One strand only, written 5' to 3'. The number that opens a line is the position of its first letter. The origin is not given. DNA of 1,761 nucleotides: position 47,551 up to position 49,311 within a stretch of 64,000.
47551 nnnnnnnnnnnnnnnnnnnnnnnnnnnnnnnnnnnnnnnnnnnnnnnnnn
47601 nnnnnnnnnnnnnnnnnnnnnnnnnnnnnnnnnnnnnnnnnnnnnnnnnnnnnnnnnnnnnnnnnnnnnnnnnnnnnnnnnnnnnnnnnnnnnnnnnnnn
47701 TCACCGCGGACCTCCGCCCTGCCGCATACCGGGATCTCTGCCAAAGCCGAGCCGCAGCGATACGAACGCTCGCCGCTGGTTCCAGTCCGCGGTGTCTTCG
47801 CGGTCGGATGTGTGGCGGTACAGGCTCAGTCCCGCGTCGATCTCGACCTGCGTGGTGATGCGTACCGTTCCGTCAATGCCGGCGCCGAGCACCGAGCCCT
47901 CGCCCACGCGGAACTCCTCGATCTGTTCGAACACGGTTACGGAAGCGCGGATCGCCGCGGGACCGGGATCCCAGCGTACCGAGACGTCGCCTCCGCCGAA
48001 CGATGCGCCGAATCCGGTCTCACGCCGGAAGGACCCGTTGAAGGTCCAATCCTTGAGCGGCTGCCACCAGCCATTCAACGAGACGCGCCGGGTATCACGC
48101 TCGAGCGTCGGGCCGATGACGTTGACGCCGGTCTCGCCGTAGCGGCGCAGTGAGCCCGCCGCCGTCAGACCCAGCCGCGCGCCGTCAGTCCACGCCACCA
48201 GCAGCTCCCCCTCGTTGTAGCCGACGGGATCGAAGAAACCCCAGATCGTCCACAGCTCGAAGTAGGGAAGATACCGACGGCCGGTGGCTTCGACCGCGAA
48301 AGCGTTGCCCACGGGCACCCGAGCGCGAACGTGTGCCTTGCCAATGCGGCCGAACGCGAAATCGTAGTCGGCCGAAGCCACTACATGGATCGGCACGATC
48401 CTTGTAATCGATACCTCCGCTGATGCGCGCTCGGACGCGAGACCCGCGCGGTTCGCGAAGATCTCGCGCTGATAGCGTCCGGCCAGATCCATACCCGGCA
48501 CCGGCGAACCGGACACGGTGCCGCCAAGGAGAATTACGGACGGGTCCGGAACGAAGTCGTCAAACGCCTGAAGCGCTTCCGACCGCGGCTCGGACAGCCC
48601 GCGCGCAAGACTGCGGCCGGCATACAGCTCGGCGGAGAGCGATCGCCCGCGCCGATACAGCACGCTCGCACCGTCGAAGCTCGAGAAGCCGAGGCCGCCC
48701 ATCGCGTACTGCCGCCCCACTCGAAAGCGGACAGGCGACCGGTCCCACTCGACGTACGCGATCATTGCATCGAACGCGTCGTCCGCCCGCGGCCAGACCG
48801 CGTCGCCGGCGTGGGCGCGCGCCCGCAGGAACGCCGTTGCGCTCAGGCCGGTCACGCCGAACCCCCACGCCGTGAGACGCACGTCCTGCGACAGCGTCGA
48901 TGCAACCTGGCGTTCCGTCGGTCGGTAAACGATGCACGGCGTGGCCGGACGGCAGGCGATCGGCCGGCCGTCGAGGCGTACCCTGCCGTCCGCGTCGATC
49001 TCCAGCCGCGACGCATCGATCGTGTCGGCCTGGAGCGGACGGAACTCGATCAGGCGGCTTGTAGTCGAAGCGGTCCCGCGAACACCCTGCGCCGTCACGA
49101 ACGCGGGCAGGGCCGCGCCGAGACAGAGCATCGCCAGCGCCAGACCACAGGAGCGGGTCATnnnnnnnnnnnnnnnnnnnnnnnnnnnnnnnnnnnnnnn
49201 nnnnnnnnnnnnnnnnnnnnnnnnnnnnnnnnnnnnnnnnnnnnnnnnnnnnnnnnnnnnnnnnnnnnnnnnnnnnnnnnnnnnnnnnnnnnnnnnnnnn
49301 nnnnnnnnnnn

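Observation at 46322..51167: Porin-cytochrome-like trio with unusually high heme load: 21-heme lipoprotein, 486-aa barrel, 16-heme cytochrome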

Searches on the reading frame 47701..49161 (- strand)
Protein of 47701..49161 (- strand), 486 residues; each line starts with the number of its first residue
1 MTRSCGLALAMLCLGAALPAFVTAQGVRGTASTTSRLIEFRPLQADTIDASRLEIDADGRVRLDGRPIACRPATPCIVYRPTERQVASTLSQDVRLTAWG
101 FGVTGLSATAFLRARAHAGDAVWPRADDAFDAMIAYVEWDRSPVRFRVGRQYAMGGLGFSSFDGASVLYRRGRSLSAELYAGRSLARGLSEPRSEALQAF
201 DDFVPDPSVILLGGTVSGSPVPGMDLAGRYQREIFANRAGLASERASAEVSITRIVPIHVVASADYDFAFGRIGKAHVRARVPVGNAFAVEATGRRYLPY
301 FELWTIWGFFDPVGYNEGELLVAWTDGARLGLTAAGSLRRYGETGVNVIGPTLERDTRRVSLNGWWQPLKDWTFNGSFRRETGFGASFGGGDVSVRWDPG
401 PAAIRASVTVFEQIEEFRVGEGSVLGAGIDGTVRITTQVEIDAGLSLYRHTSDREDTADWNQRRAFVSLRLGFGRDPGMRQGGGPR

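Call 4: search_protein_families(library=pfam, proteins=[window:47701-49161:-], max_evalue=0.01)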
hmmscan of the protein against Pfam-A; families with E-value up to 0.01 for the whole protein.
window:47701-49161:- (486 aa): 0 families

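Call 5: search_protein_families(library=ncbifam, proteins=[window:47701-49161:-], max_evalue=0.01)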
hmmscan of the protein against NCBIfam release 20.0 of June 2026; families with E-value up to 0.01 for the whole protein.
window:47701-49161:- (486 aa): 0 families

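Call 6: find_homologous_proteins(query=window:47701-49161:-)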
Query window:47701-49161:- (486 aa): 391 proteins with E <= 0.001 among 8000 candidates; the best 120 are listed.
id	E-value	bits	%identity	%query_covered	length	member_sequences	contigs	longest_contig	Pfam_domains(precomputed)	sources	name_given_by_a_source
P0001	0.0e+0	1091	100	100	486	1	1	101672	-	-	-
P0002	2.4e-233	794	72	97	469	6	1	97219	-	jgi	jgi:hypothetical protein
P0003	5.3e-186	637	60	98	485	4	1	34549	-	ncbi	-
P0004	6.3e-179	614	60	95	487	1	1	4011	-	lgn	-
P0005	5.1e-174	598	59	94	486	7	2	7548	-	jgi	jgi:hypothetical protein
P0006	5.9e-174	598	57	97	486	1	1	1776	-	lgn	-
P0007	3.5e-167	575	55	99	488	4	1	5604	-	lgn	-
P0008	2.9e-164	566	58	97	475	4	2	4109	-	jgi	jgi:hypothetical protein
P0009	4.0e-164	565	58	96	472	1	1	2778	-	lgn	-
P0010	6.5e-156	538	56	98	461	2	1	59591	-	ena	-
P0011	5.1e-155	535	57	94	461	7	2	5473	-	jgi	jgi:hypothetical protein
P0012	9.4e-153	528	53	100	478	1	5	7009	-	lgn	-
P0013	5.7e-151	522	54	96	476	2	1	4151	-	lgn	-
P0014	6.6e-151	522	60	81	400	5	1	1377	-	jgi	jgi:hypothetical protein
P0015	3.1e-148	513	53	94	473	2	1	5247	-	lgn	-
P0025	5.7e-129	449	48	94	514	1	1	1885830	-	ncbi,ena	-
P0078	7.7e-118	413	46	95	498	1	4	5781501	-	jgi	jgi:hypothetical protein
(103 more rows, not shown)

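Call 11: find_encoding_contigs(protein=P0025, flank=10000, max_places=2)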
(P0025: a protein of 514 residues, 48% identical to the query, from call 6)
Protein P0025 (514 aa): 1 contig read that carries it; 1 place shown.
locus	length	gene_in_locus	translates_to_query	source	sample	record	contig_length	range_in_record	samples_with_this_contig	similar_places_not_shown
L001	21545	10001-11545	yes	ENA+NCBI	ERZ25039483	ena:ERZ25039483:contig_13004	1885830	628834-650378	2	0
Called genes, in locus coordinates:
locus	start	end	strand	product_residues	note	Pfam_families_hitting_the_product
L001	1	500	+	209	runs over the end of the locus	PF01813:ATP-synt_D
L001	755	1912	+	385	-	PF01058:Oxidored_q6, PF14720:NiFe_hyd_SSU_C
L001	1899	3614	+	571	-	PF27537:HoxH (weak), PF00374:NiFeSe_Hases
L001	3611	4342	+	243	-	PF01292:Ni_hydr_CYTB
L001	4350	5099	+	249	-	PF01750:HycI, PF01155:HypA (weak)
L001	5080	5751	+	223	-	PF02492:cobW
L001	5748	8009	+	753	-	-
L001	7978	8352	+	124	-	-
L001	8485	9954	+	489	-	PF14537:Cytochrom_c3_2 (faint), PF13435:Cytochrome_C554 (weak), PF14522:Cytochrome_C7 (faint)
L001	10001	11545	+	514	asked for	-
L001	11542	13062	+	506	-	PF09699:Paired_CXXCH_1 (faint), PF14522:Cytochrome_C7 (faint), PF14537:Cytochrom_c3_2 (faint), PF22113:Mtrc-MtrF_II-IV_dom (faint)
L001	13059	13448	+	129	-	PF07719:TPR_2 (faint)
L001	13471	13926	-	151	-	PF12900:Pyridox_ox_2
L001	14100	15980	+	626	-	PF00122:E1-E2_ATPase, PF00702:Hydrolase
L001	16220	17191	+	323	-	PF03706:LPG_synthase_TM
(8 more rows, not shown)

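Call 13: find_encoding_contigs(protein=P0078, flank=10000, max_places=2)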
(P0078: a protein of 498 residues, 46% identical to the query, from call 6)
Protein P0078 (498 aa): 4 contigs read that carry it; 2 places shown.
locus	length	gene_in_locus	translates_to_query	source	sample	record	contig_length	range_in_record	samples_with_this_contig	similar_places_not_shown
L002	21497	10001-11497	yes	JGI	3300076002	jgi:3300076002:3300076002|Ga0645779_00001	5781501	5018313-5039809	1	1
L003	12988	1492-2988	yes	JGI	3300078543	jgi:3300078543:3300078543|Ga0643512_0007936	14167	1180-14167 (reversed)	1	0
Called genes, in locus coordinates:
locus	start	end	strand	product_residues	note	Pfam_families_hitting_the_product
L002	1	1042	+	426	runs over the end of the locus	PF00155:Aminotran_1_2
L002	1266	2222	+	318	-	PF08448:PAS_4 (faint), PF00512:HisKA, PF02518:HATPase_c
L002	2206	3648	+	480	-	PF00072:Response_reg, PF00158:Sigma54_activat, PF14532:Sigma54_activ_2, PF20030:bpMoxR (weak), PF07724:AAA_2 (weak), PF07728:AAA_5, PF25601:AAA_lid_14, PF02954:HTH_8, +1 more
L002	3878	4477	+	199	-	-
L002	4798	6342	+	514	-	PF14522:Cytochrome_C7 (faint), PF14537:Cytochrom_c3_2 (faint), PF13435:Cytochrome_C554 (weak), PF22113:Mtrc-MtrF_II-IV_dom (weak), PF09699:Paired_CXXCH_1 (weak)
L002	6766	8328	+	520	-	PF09699:Paired_CXXCH_1 (faint), PF14522:Cytochrome_C7 (faint), PF14537:Cytochrom_c3_2 (faint), PF13435:Cytochrome_C554 (weak), PF22113:Mtrc-MtrF_II-IV_dom (weak)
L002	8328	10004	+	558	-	PF02085:Cytochrom_CIII (faint), PF14522:Cytochrome_C7 (faint), PF14537:Cytochrom_c3_2 (faint)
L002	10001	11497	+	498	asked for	-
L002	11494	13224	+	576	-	PF09699:Paired_CXXCH_1 (faint), PF14522:Cytochrome_C7 (faint), PF22113:Mtrc-MtrF_II-IV_dom (faint)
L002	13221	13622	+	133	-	PF00515:TPR_1 (faint), PF07719:TPR_2 (faint), PF14559:TPR_19 (faint)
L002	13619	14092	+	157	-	PF13442:Cytochrome_CBB3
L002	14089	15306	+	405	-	-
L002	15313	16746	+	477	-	PF22113:Mtrc-MtrF_II-IV_dom (faint), PF09699:Paired_CXXCH_1 (faint), PF13435:Cytochrome_C554 (faint), PF14522:Cytochrome_C7 (faint), PF14537:Cytochrom_c3_2 (weak)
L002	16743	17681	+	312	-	-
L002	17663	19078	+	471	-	PF02085:Cytochrom_CIII (faint), PF14522:Cytochrome_C7 (faint), PF14537:Cytochrom_c3_2 (faint)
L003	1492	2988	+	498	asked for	-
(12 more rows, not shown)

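Call 18: predict_structure(alignment_id=A1)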
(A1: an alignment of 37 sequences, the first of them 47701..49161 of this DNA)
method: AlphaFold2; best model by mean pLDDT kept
length: 486 residues; sequences in the alignment: 37
mean_pLDDT: 83.3   pTM: 0.74
mean pLDDT of the five models: 83.3, 81.8, 81.1, 80.4, 78.6
residues with pLDDT >= 90: 253; 70-90: 135; 50-70: 63; < 50: 35
segments of 3 or more residues with pLDDT < 50: 155-158, 188-197, 302-311, 481-486
pLDDT, mean of each block of 10 residues (from residue 1): 58 58 80 96 78 83 77 70 90 94 92 93 82 92 95 60 93 91 70 48 62 93 93 80 88 93 89 92 96 89 42 84 94 97 64 83 97 98 87 97 98 72 93 96 96 71 96 80 36
secondary structure, 60 per line:
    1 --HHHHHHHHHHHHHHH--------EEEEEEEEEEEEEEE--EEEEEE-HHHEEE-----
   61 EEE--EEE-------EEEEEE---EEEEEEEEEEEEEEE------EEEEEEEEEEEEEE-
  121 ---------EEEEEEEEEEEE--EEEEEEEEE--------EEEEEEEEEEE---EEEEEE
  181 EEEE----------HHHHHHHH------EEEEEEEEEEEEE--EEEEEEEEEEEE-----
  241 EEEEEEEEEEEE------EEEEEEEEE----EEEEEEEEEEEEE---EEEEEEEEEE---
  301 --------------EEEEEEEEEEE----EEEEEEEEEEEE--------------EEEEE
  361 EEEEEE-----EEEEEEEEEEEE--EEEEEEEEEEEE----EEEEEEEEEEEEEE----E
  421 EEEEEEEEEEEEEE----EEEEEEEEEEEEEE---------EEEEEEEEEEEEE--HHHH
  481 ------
elements in order: H3-17 E26-40 E43-48 E53-55 E61-63 E66-68 E76-81 E85-99 E106-119 E130-141 E144-152 E161-171 E175-184 H195-202 E209-221 E224-235 E241-252 E259-267 E272-284 E288-297 E315-325 E330-341 E356-366 E372-383 E386-397 E402-415 E420-434 E439-452 E462-474 H477-480

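Call 22: fold_search(model_id=the predicted structure, library=pdb)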
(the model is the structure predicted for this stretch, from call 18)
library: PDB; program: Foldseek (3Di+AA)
matches with E <= 10: 1024; with E <= 0.001: 373
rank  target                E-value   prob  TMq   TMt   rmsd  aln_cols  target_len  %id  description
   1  5ldt_A                1.1e-09  1.00  0.35  0.40  12.0       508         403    9  Crystal Structures of MOMP from Campylobacter jejuni (released 2016-10-26)
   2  3rbh_D                1.1e-09  1.00  0.38  0.44  10.8       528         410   11  Structure of alginate export protein AlgE from Pseudomonas aeruginosa (released 2011-07-27)
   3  3rbh_B                1.8e-09  1.00  0.38  0.42  12.7       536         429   12  Structure of alginate export protein AlgE from Pseudomonas aeruginosa (released 2011-07-27)
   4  8jto                  2.4e-09  1.00  0.26  0.33  17.8       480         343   12  Outer membrane porin of Burkholderia pseudomallei (BpsOmp38) in complex with ceftazidime (released 2024-06-26)
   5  3rbh_C                2.7e-09  1.00  0.38  0.43  11.6       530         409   11  Structure of alginate export protein AlgE from Pseudomonas aeruginosa (released 2011-07-27)
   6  3rbh_A                2.9e-09  1.00  0.37  0.41  12.9       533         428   11  Structure of alginate export protein AlgE from Pseudomonas aeruginosa (released 2011-07-27)
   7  9fy9_D                4.2e-09  1.00  0.49  0.37   8.2       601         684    7  Cryo-EM structure of the type 1 chaperone-usher pilus FimD-tip complex (FimDHGFC) - Conformer 1 (released 2025-06-04)
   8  3jty_B                4.4e-09  1.00  0.38  0.46  11.2       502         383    8  Crystal structure of a BenF-like porin from Pseudomonas fluorescens Pf-5 (released 2009-10-20)
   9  3wi5                  4.6e-09  1.00  0.27  0.34  12.8       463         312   10  Crystal structure of the Loop 7 mutant PorB from Neisseria meningitidis serogroup B (released 2014-01-01)
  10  4b61_B                5.9e-09  1.00  0.36  0.39  13.0       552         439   11  In meso structure of alginate transporter, AlgE, from Pseudomoas aeruginosa, PAO1. Crystal form 3. (released 2013-07-17)
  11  8wv0_B                6.5e-09  1.00  0.29  0.38  13.5       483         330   11  Outer membrane porin of Burkholderia pseudomallei (BpsOmp38) (released 2024-10-30)
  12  4azl_A                7.1e-09  1.00  0.38  0.43  12.3       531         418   13  In meso structure of alginate transporter, AlgE, from Pseudomoas aeruginosa, PAO1, crystal form 2. (released 2013-07-03)
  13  3jty_C                1.1e-08  1.00  0.41  0.50  10.2       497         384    8  Crystal structure of a BenF-like porin from Pseudomonas fluorescens Pf-5 (released 2009-10-20)
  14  4xnk                  1.1e-08  1.00  0.38  0.43  11.2       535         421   12  X-ray structure of AlgE1 (released 2015-06-03)
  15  4azl_B                1.1e-08  1.00  0.39  0.43  12.0       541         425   12  In meso structure of alginate transporter, AlgE, from Pseudomoas aeruginosa, PAO1, crystal form 2. (released 2013-07-03)
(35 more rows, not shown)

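Call 27: find_related_loci(query=A1, collection=genome_contigs, flank=10000)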
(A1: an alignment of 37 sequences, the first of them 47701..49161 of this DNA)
Query A1 (486 aa) in genome_contigs; peptide patterns used: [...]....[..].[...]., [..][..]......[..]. (x = any residue, [..] = any of these).
115 stretches matched a pattern; 102 encode a relative of the query (tblastn E <= 1e-3); the best 80 are kept; 80 distinct loci.
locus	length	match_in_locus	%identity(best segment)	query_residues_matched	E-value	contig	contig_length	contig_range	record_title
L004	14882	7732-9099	62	25-480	0e+0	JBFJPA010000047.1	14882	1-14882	MAG: Longimicrobiales bacterium isolate Mix_sand18.2022.04.D.4 k141_2260177_length_14882_cov_11.0007, whole genome shotg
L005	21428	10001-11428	48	10-479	1e-131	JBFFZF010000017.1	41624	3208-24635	MAG: Longimicrobiales bacterium isolate Mix_sand01.2020.11.G.19 k141_400396_length_41624_cov_17.2551, whole genome shotg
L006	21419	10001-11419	48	17-483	6e-126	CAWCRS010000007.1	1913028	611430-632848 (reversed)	MAG: uncultured Gemmatimonadales bacterium isolate MFD04944.bin.1.316 genome assembly, contig: contig_48043, whole genom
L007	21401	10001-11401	46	18-478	4e-123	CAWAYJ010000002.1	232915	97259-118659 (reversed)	MAG: uncultured Gemmatimonadales bacterium isolate MFD05684.bin.1.259 genome assembly, contig: contig_15499, whole genom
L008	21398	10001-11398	47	25-486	1e-122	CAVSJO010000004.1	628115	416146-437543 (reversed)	MAG: uncultured Gemmatimonadales bacterium isolate MFD01721.bin.1.274 genome assembly, contig: contig_25267, whole genom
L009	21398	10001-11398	46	19-478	5e-122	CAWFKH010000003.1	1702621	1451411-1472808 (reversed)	MAG: uncultured Gemmatimonadales bacterium isolate MFD01721.bin.1.4 genome assembly, contig: contig_38304, whole genome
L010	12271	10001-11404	47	19-482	2e-121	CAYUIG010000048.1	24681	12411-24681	MAG TPA_asm: uncultured Gemmatimonadaceae bacterium isolate SRP193661_co2_98 genome assembly, contig: NODE_1855_length_2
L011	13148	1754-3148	46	22-482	6e-120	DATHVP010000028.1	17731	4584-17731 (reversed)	MAG TPA_asm: Longimicrobiales bacterium isolate SMAG_U16136 k141_1617373, whole genome shotgun sequence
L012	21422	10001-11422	45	7-479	6e-119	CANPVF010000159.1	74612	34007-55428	MAG: uncultured bacterium isolate 3300027962_15 genome assembly, contig: 3300027962.a:Ga0207797_1000045, whole genome sh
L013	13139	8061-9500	46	3-479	5e-119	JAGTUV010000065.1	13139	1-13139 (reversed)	MAG: Gemmatimonadetes bacterium isolate SH-MAG3 SH-MAG3_contig_000065, whole genome shotgun sequence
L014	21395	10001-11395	46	25-486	7e-116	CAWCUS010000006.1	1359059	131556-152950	MAG: uncultured Gemmatimonadales bacterium isolate MFD01721.bin.1.53 genome assembly, contig: contig_8046, whole genome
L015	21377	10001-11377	47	25-477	3e-115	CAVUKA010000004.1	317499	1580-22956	MAG: uncultured Gemmatimonadales bacterium isolate MFD01721.bin.1.169 genome assembly, contig: contig_48079, whole genom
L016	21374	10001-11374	45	24-479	6e-114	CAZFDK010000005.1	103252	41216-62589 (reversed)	MAG TPA_asm: uncultured Gemmatimonadota bacterium isolate SRP185896_co2_114 genome assembly, contig: NODE_31_length_1032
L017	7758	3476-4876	44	18-482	3e-113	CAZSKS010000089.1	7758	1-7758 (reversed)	MAG TPA_asm: uncultured Gemmatimonadota bacterium isolate SRP195330_co1_41 genome assembly, contig: NODE_10127_length_77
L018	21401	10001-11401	45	19-480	2e-112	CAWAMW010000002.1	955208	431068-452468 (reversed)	MAG: uncultured Gemmatimonadales bacterium isolate MFD01721.bin.1.240 genome assembly, contig: contig_10215, whole genom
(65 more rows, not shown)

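Call 44: search_solved_structures(query=A1, max_evalue=10)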
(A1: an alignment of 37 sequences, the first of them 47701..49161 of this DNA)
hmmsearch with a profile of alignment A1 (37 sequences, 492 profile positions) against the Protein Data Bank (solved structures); distinct sequences matched with E-value up to 10: 0.

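Call 52: search_protein_representatives(alignment_id=A1)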
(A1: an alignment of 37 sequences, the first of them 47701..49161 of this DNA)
Query: 37 sequences, 492 profile positions. Proteins with E-value up to 0.001 (for the whole library): 521; up to 1e-10: 327; up to 1e-30: 189. The best 150 are listed.
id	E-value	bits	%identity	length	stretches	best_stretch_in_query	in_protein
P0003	6.2e-208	707.8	-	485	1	9-490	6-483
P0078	6.7e-206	701.1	-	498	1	8-490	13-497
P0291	2.1e-201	686.3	-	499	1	9-490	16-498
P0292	6.8e-196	668.1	-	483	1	11-486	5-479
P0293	7.2e-186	635.0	-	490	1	15-487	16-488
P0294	1.3e-184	630.9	-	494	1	9-485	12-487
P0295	1.4e-176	604.4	-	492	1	10-488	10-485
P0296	3.4e-173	593.2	-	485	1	14-488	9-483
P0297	4.4e-170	583.0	-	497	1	10-489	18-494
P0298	3.0e-169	580.2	-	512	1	11-483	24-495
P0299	4.8e-168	576.3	-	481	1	11-490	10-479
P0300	1.0e-167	575.2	-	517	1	9-487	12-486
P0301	6.1e-159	546.2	-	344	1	147-488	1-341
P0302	8.2e-159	545.8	-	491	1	10-488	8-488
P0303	1.5e-156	538.4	-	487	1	13-488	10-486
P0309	6.1e-116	404.4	-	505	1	18-488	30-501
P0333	3.6e-98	345.8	-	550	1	12-489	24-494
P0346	4.5e-91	322.4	-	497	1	9-484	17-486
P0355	3.6e-80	286.4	-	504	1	9-481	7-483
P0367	5.8e-69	249.5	-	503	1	8-476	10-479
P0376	7.2e-66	239.2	-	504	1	5-482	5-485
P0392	1.4e-60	221.8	-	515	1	11-480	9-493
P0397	2.2e-57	211.2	-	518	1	12-482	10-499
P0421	4.2e-47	177.3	-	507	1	10-482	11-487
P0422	5.9e-47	176.9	-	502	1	7-477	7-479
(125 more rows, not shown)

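Call 53: list_cluster_members(proteins=[P0309, P0333, P0346, P0355, P0367, P0376, P0392, P0397, P0421, P0422])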
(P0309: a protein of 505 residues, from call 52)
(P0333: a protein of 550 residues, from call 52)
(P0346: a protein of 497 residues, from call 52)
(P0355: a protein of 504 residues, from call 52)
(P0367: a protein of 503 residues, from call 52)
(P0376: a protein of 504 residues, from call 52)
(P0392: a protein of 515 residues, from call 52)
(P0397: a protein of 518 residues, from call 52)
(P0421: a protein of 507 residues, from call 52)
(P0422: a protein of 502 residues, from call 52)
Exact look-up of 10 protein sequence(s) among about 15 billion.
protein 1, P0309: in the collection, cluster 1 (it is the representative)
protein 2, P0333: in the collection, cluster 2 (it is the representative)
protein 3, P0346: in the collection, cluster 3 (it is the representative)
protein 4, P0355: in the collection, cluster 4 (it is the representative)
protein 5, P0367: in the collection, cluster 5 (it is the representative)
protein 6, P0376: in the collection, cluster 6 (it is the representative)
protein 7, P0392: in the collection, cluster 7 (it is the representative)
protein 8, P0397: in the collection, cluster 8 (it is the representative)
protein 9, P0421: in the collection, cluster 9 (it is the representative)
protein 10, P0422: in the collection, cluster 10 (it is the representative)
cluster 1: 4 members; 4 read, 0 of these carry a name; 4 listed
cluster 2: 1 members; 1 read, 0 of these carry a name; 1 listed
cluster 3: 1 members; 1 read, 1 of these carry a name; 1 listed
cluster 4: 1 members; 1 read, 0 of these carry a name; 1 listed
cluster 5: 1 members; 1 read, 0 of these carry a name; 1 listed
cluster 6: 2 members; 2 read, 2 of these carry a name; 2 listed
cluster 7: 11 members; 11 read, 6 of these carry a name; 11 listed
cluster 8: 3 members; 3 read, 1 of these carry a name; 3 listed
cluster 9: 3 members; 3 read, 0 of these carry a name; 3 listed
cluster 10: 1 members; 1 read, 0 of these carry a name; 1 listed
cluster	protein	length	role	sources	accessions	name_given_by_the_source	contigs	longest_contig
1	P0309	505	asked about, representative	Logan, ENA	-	-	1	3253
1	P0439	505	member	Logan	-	-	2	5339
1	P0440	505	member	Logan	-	-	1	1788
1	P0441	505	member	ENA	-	-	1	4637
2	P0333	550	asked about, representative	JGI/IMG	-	-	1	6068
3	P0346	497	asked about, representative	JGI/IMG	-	hypothetical protein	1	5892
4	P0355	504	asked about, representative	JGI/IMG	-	-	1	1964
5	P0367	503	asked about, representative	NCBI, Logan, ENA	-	-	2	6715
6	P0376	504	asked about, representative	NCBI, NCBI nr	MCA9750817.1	MAG: hypothetical protein KC591_01385 [Gemmatimonadetes bacterium] | hypothetical protein [Gemmatimonadota bacterium]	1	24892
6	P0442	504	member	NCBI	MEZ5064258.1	MAG: hypothetical protein R3B81_05955 [bacterium]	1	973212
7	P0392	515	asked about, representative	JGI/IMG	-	hypothetical protein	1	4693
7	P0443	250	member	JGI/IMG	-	hypothetical protein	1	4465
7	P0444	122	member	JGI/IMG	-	hypothetical protein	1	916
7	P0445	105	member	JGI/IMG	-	hypothetical protein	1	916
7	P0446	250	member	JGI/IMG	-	hypothetical protein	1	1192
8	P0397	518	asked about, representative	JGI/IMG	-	hypothetical protein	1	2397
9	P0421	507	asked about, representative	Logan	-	-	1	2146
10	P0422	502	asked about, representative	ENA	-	-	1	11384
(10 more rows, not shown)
